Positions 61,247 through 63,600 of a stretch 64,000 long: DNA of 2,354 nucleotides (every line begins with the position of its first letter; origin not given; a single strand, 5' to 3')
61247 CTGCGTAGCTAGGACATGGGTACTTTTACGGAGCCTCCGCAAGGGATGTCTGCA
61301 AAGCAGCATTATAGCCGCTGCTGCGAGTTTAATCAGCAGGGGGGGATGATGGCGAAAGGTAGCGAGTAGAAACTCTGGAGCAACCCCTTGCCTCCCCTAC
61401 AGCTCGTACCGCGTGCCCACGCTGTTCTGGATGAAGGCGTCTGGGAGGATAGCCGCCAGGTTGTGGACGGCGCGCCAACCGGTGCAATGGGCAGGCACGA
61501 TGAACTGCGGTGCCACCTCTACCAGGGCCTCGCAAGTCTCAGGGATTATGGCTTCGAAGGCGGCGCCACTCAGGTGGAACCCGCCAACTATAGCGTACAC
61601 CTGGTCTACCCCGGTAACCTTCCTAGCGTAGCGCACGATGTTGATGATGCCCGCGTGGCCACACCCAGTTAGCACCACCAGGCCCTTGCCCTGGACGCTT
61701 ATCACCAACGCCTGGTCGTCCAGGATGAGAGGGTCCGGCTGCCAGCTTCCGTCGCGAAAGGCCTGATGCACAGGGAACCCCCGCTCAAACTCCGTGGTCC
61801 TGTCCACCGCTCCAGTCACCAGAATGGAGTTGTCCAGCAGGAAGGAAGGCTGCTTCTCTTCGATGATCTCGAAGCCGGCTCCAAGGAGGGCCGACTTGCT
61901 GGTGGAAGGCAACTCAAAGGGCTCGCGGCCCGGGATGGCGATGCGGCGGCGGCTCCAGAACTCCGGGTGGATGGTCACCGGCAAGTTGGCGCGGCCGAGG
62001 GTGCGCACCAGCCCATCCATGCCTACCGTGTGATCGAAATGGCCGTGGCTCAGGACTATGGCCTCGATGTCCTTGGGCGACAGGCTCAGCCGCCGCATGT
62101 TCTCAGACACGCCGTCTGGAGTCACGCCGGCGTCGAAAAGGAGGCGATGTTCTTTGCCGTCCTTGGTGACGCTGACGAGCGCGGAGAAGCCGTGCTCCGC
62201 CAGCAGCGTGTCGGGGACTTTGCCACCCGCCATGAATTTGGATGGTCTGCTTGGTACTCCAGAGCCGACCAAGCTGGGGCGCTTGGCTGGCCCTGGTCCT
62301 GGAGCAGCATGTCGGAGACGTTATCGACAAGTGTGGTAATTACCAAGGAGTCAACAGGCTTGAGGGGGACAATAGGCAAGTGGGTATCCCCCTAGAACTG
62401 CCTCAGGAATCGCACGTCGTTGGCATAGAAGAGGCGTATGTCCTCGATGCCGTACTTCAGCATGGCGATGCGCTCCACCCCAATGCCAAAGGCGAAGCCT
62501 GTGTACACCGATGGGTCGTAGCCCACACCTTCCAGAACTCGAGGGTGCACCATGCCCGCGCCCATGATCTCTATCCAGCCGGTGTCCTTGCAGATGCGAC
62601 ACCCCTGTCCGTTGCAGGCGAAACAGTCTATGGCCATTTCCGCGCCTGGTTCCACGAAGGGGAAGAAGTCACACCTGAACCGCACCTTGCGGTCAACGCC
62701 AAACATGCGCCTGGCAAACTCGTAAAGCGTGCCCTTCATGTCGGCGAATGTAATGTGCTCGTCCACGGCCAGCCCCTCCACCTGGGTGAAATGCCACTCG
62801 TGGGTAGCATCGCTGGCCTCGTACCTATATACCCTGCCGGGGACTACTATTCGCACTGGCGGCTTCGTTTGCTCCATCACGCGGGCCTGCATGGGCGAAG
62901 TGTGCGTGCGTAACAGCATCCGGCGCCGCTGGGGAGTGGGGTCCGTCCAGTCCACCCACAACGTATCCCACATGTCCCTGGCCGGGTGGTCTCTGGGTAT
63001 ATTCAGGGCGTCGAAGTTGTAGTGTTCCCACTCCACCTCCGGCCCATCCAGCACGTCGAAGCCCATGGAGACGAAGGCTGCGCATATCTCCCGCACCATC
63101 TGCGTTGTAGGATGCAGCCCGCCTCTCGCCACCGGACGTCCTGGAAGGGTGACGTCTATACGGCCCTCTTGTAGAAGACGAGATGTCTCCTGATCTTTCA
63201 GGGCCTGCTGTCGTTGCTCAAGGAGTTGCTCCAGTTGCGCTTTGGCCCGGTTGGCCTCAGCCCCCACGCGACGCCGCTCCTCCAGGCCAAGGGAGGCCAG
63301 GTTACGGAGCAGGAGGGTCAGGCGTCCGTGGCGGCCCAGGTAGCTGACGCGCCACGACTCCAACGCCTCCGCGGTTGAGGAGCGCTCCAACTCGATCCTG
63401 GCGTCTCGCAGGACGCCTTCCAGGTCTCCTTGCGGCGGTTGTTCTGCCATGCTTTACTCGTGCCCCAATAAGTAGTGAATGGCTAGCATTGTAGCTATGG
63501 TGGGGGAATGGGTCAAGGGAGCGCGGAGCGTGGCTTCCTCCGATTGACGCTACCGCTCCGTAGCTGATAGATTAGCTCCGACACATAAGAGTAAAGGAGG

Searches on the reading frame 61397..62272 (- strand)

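Call 9: search_protein_families(library=pfam, proteins=[window:61397-62272:-], max_evalue=0.001)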
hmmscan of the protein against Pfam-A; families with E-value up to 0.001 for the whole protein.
window:61397-62272:- (291 aa): 2 families
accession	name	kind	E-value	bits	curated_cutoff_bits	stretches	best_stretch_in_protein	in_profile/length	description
PF00753.33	Lactamase_B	-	4e-10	40.4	22.7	1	39-97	13-72/196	Metallo-beta-lactamase superfamily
PF12706.13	Lactamase_B_2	-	6.1e-08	32.9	27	1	42-103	1-64/200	Beta-lactamase superfamily domain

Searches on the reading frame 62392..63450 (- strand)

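Call 9: search_protein_families(library=pfam, proteins=[window:62392-63450:-], max_evalue=0.001)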
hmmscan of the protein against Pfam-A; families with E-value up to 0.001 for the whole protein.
window:62392-63450:- (352 aa): 2 families
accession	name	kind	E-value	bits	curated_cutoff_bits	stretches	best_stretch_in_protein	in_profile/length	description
PF01409.25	tRNA-synt_2d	-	1.7e-100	336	19.8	1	98-352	2-246/246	tRNA synthetases class II core domain (F)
PF02912.23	Phe_tRNA-synt_N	-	2.6e-18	66.2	22.3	1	26-91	2-67/69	Aminoacyl tRNA synthetase class II, N-terminal domain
